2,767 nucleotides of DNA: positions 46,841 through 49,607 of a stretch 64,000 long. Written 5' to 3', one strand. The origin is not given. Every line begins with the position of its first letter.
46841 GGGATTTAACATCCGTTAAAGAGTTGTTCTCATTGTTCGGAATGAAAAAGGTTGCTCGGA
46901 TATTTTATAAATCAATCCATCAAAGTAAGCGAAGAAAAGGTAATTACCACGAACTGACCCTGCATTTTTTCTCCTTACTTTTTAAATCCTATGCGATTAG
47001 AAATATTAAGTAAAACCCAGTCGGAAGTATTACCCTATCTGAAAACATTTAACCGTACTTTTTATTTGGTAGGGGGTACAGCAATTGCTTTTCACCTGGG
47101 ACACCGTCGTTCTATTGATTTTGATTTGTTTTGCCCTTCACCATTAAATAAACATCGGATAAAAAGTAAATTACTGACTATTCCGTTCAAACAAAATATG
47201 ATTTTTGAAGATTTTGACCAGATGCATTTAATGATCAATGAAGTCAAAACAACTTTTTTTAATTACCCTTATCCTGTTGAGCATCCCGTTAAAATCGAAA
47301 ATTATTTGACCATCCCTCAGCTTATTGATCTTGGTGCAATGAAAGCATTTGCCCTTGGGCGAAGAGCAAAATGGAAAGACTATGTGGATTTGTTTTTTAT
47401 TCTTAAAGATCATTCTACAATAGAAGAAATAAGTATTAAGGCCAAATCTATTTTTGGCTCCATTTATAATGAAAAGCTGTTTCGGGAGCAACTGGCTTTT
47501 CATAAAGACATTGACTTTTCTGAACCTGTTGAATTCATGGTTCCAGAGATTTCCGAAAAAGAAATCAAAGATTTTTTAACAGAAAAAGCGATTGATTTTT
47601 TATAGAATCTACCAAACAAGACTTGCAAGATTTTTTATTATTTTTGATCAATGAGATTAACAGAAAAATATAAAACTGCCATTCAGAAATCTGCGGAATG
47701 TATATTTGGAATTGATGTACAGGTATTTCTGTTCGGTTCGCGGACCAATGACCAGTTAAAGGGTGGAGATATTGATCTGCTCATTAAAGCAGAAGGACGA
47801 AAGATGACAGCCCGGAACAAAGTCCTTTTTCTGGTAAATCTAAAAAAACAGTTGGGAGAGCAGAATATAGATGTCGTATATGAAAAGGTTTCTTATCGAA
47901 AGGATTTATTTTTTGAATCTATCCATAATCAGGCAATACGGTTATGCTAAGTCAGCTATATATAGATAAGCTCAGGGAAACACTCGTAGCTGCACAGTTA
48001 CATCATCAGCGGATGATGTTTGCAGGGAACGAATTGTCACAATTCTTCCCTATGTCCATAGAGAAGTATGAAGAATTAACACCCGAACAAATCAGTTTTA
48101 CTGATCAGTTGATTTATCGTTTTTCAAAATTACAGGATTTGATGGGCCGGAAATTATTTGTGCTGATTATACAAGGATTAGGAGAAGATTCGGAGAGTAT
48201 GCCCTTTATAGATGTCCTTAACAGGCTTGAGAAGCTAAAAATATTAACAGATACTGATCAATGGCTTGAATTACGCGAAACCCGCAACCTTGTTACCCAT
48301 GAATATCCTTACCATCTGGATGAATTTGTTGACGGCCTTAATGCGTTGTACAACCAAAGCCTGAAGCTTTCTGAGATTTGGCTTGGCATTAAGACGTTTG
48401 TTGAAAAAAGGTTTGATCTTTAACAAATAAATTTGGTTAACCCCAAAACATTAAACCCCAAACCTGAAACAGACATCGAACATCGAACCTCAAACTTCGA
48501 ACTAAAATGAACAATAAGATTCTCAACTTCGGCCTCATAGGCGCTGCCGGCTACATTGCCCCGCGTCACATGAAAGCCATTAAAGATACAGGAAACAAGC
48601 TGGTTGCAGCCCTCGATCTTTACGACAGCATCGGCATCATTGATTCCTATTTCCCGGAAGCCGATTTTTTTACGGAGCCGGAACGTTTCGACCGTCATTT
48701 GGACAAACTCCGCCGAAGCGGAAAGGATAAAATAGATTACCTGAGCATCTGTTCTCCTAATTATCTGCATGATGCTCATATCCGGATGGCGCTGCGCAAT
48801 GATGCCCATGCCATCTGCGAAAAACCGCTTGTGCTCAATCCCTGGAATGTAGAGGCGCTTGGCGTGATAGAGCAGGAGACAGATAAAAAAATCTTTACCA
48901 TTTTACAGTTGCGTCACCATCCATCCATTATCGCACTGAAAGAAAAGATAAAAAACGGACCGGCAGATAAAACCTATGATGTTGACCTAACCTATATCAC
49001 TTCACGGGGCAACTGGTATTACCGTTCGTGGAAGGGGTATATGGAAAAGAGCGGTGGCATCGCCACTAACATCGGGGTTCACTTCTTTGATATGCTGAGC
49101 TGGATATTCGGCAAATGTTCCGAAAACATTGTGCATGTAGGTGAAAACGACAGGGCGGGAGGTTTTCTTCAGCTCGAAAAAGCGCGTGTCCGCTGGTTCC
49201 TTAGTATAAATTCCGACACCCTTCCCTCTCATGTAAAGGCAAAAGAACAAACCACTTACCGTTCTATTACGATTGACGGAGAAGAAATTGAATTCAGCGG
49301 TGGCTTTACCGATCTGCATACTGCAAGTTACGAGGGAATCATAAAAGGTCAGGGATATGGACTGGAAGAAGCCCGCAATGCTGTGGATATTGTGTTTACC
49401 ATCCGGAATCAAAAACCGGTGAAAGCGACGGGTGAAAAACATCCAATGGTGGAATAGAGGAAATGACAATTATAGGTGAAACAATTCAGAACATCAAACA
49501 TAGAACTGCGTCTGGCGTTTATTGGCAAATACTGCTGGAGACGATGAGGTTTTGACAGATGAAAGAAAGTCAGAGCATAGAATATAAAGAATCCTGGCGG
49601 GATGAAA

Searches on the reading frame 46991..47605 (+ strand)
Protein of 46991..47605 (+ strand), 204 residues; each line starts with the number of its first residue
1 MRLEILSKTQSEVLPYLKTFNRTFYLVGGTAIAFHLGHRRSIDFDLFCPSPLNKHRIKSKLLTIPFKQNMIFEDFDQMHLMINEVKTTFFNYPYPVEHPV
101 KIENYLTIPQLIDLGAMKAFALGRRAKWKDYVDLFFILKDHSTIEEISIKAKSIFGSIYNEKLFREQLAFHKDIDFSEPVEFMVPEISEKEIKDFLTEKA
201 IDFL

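Call 5: search_protein_families(library=pfam, proteins=[window:46991-47605:+], max_evalue=0.01)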
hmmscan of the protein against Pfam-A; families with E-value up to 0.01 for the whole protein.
window:46991-47605:+ (204 aa): 1 family
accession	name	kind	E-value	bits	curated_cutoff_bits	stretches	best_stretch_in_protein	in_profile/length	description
PF08843.17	AbiEii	-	5e-10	40.1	22.5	1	20-194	11-218/238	Nucleotidyl transferase AbiEii toxin, Type IV TA system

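Call 28: search_protein_families(library=padloc, proteins=[window:46991-47605:+], max_evalue=0.01)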
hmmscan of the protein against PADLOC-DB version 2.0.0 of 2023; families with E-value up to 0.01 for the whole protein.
window:46991-47605:+ (204 aa): 3 families
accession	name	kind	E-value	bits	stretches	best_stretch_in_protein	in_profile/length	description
PDLC02298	AbiEii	-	2e-05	22.1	1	22-53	26-58/220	AbiEii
PDLC02307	AbiEii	-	4.1e-05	21.5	1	17-142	16-149/219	AbiEii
PDLC02313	AbiEii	-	0.0058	14.2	0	107-140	158-191/254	AbiEii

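Call 29: search_protein_families(library=ncbifam, proteins=[window:46991-47605:+], max_evalue=0.01)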
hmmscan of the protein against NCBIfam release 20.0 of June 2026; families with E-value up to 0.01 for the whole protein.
window:46991-47605:+ (204 aa): 0 families

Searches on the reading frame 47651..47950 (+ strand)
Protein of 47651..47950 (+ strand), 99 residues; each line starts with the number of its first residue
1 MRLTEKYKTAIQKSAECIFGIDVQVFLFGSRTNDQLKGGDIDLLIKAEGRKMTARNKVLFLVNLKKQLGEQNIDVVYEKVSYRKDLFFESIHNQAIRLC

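Call 5: search_protein_families(library=pfam, proteins=[window:47651-47950:+], max_evalue=0.01)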
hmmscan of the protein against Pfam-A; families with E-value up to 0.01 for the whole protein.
window:47651-47950:+ (99 aa): 3 families
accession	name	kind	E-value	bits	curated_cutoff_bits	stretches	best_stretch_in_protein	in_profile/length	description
PF18765.7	Polbeta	-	1.6e-05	25.4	26.9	1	24-89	15-79/93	Polymerase beta, Nucleotidyltransferase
PF01909.29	NTP_transf_2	-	3.3e-05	24.6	21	1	19-78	12-75/93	Nucleotidyltransferase domain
PF14792.12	DNA_pol_B_palm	-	0.0013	19.4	25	1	6-72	9-74/113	DNA polymerase beta palm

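Call 28: search_protein_families(library=padloc, proteins=[window:47651-47950:+], max_evalue=0.01)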
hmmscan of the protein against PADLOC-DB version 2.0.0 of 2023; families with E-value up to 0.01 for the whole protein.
window:47651-47950:+ (99 aa): 7 families
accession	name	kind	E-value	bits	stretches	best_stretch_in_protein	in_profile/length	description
PDLC04906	PDC-S09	-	2.1e-06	26.1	1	11-96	11-96/98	-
PDLC04904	PDC-S09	-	2.6e-05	22.4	1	24-98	27-98/104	-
PDLC04902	PDC-S09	-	0.0002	19.6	1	24-79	23-78/97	-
PDLC04905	PDC-S09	-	0.00033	19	1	24-95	23-95/101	-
PDLC02131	Csn2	-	0.0058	14.5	1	55-84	162-191/220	-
PDLC01257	Csn2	-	0.0072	14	0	55-84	164-193/221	CAS-II-A; acquisition_associated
PDLC02127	Csn2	-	0.0089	13.6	1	55-84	167-196/226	-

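Call 29: search_protein_families(library=ncbifam, proteins=[window:47651-47950:+], max_evalue=0.01)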
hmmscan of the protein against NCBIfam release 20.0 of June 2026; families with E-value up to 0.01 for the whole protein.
window:47651-47950:+ (99 aa): 1 family
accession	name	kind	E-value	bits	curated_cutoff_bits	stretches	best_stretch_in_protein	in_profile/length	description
NF047752.1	MntA_antitoxin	equivalog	0.0061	16.4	60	1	25-76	10-60/106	type VII toxin-antitoxin system MntA family adenylyltransferase antitoxin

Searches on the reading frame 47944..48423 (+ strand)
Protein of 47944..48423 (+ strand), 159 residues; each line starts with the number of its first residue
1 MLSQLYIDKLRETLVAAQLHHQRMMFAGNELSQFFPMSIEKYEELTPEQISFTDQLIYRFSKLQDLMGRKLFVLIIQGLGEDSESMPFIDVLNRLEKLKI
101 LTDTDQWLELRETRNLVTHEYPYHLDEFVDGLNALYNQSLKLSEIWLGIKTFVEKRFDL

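Call 5: search_protein_families(library=pfam, proteins=[window:47944-48423:+], max_evalue=0.01)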
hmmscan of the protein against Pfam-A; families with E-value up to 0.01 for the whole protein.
window:47944-48423:+ (159 aa): 2 families
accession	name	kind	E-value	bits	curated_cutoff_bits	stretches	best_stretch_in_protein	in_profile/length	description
PF18730.6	HEPN_Cthe2314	-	0.0016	18.9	27.1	1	33-131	31-136/174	Cthe_2314-like HEPN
PF08780.16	NTase_sub_bind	-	0.0063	17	31.8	1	53-122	30-98/126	Nucleotidyltransferase substrate binding protein like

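Call 28: search_protein_families(library=padloc, proteins=[window:47944-48423:+], max_evalue=0.01)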
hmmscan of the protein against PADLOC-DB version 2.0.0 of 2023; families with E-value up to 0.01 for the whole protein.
window:47944-48423:+ (159 aa): 0 families

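Call 29: search_protein_families(library=ncbifam, proteins=[window:47944-48423:+], max_evalue=0.01)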
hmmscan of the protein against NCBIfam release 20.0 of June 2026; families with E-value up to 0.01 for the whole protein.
window:47944-48423:+ (159 aa): 1 family
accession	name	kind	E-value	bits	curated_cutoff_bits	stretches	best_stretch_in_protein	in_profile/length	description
TIGR01987.1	HI0074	subfamily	5.5e-05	23.2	55.8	1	43-123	18-97/123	HI0074 family nucleotidyltransferase substrate-binding subunit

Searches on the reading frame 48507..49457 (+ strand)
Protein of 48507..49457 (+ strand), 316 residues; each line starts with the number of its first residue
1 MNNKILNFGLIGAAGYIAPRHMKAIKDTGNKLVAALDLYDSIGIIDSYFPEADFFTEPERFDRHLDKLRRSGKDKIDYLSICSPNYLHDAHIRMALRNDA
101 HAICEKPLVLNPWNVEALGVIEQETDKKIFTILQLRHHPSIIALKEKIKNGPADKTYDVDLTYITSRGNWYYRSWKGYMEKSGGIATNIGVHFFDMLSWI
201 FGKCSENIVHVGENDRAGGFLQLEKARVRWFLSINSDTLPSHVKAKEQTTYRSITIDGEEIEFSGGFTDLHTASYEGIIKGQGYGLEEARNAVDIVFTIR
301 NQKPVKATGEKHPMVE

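Call 5: search_protein_families(library=pfam, proteins=[window:48507-49457:+], max_evalue=0.01)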
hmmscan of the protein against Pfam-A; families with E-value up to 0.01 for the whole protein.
window:48507-49457:+ (316 aa): 3 families
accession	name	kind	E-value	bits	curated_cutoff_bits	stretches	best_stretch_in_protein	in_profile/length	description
PF01408.29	GFO_IDH_MocA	-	4.2e-17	63.4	24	1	6-130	1-117/120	Oxidoreductase family, NAD-binding Rossmann fold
PF02894.22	GFO_IDH_MocA_C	-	1.2e-14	55.1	22.9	1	146-231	2-99/218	Oxidoreductase family, C-terminal alpha/beta domain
PF22725.1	GFO_IDH_MocA_C3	-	6.4e-07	29.8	27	1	143-207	3-68/124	GFO/IDH/MocA C-terminal domain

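Call 17: find_related_loci(query=window:48507-49457:+, collection=genome_contigs, flank=10000)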
Query window:48507-49457:+ (316 aa) in genome_contigs; peptide patterns used: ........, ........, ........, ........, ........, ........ (x = any residue, [..] = any of these).
122 stretches matched a pattern; 2 encode a relative of the query (tblastn E <= 1e-3); 2 distinct loci.
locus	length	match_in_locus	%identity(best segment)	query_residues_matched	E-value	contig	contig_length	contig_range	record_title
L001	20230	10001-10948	82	1-316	0e+0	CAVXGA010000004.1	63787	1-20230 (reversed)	MAG: uncultured Bacteroidales bacterium isolate MFD02416.bin.2.9 genome assembly, contig: contig_107645, whole genome sh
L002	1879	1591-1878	91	3-98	2e-57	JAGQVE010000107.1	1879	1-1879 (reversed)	MAG: Bacteroidales bacterium isolate HKST-UBA07 NODE_108_length_1879_cov_6.358491, whole genome shotgun sequence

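Call 29: search_protein_families(library=ncbifam, proteins=[window:48507-49457:+], max_evalue=0.01)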
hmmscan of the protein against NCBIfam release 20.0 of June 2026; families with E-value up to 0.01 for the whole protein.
window:48507-49457:+ (316 aa): 6 families
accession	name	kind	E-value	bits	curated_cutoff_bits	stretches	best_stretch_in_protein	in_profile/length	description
TIGR04380.1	myo_inos_iolG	equivalog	8.2e-15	54.5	355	1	6-214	2-198/330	inositol 2-dehydrogenase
NF052479.1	LevoglcsnDh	equivalog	1.2e-09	37.4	650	1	6-206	4-207/386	levoglucosan dehydrogenase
NF040723.1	UDP-GlcNAcDh_Arch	equivalog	8.7e-06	25.5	450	1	73-208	58-184/302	UDP-N-acetylglucosamine 3-dehydrogenase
NF041392.1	XylDh_Gfo6_Halo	equivalog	6.3e-05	21.9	350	1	73-152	80-159/350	D-xylose 1-dehydrogenase Gfo6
NF008607.0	PRK11579.1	subfamily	0.00043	19.4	330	1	74-209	63-197/346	oxidoreductase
NF052679.1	InsChiInosDhIolG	equivalog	0.00055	19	540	1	6-151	3-143/343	bifunctional inositol 2-dehydrogenase/D-chiro-inositol 1-dehydrogenase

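Call 40: search_protein_families(library=pfam, proteins=[L001:3116-3490:+, L001:7257-7622:+, L001:7796-8833:+, L001:11210-11980:+, L001:11977-12759:+, L001:13240-13632:+, L001:14452-15192:+, L001:15275-16666:+, L001:18909-19469:+, L001:6255-6572:+], max_evalue=0.01)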
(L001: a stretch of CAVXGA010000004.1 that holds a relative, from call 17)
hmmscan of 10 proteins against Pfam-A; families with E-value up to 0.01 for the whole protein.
L001:3116-3490:+ (124 aa): 1 family
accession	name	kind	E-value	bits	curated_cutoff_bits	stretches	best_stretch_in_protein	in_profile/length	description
PF13366.12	PDDEXK_3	-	3.8e-42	143.8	22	1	8-121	2-116/117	PD-(D/E)XK nuclease superfamily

L001:7257-7622:+ (121 aa): 1 family
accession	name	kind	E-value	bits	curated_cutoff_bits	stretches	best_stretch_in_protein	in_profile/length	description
PF05635.17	23S_rRNA_IVP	-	1.3e-24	86.9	33.8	1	6-109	2-105/106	23S rRNA-intervening sequence protein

L001:7796-8833:+ (345 aa): 9 families
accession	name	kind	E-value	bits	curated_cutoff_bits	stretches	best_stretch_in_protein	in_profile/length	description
PF01370.27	Epimerase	-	8.5e-57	192.7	20.9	1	10-237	1-227/240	NAD dependent epimerase/dehydratase family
PF16363.11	GDP_Man_Dehyd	-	5.7e-51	174.4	27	1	11-334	1-330/332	GDP-mannose 4,6 dehydratase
PF01073.25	3Beta_HSD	-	7.4e-23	81.4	22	1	11-242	1-236/280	3-beta hydroxysteroid dehydrogenase/isomerase family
PF02719.21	Polysacc_synt_2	-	2.6e-18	66.7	20.2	1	10-219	1-201/293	Polysaccharide biosynthesis protein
PF13460.12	NAD_binding_10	-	2.8e-10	40.8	27.2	1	14-136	1-107/184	NAD(P)H-binding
PF05368.20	NmrA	-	3.7e-10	40.3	27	1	7-131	2-111/298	NmrA-like family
PF07993.18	NAD_binding_4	-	7.3e-08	32.3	20.1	1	12-142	1-150/258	Male sterility protein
PF04321.23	RmlD_sub_bind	-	1.7e-07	31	27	1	9-162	2-136/287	RmlD substrate binding domain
PF00106.31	adh_short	-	8.6e-06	25.8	26.6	1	10-77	3-71/195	short chain dehydrogenase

L001:11210-11980:+ (256 aa): 1 family
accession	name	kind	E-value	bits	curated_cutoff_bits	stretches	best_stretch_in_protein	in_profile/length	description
PF13338.12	AbiEi_4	-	0.0017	18.8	25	1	65-104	12-49/49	Transcriptional regulator, AbiEi antitoxin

L001:11977-12759:+ (260 aa): 1 family
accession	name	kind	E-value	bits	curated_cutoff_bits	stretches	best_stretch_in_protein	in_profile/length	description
PF08843.17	AbiEii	-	2.8e-18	67.2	22.5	1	38-202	6-171/238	Nucleotidyl transferase AbiEii toxin, Type IV TA system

L001:13240-13632:+ (130 aa): 4 families
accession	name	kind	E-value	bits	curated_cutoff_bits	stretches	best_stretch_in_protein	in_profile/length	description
PF18291.6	HU-HIG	-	4.3e-31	108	26.2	1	1-125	1-125/125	HU domain fused to wHTH, Ig, or Glycine-rich motif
PF14848.11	HU-DNA_bdg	-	1.7e-07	31.7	30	1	10-126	7-122/124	DNA-binding domain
PF00216.26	Bac_DNA_binding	-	2.1e-05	25.1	22.4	1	37-118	6-89/90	Bacterial DNA-binding protein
PF18175.6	HU-CCDC81_bac_2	-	0.0017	18.6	35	1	40-86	6-52/70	CCDC81-like prokaryotic HU domain 2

L001:14452-15192:+ (246 aa): 1 family
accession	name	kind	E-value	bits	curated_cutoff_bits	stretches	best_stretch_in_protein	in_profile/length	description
PF00535.33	Glycos_transf_2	-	1.1e-18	68.1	23.3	1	9-171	2-167/168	Glycosyl transferase family 2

L001:15275-16666:+ (463 aa): 1 family
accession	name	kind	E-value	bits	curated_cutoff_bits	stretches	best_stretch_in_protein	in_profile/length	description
PF13231.12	PMT_2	-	2e-15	57.8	26.1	1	74-231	3-159/160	Dolichyl-phosphate-mannose-protein mannosyltransferase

L001:18909-19469:+ (186 aa): 3 families
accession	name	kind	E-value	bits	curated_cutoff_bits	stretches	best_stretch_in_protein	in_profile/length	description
PF13302.13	Acetyltransf_3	-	1e-16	62.4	25.4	1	6-146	1-138/138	Acetyltransferase (GNAT) domain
PF13420.13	Acetyltransf_4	-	1.2e-10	42.1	24.3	1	10-165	2-154/155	Acetyltransferase (GNAT) domain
PF00583.31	Acetyltransf_1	-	0.0026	18.5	20.7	1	62-145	35-116/116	Acetyltransferase (GNAT) family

L001:6255-6572:+ (105 aa): 2 families
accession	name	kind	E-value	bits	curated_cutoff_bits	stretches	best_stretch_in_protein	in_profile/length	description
PF21956.1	DUF6922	-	0.0013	18.6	27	1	26-72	4-51/52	Family of unknown function (DUF6922)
PF08806.17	Sep15_SelM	-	0.0082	16.6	26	0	3-28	3-28/75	Sep15/SelM redox domain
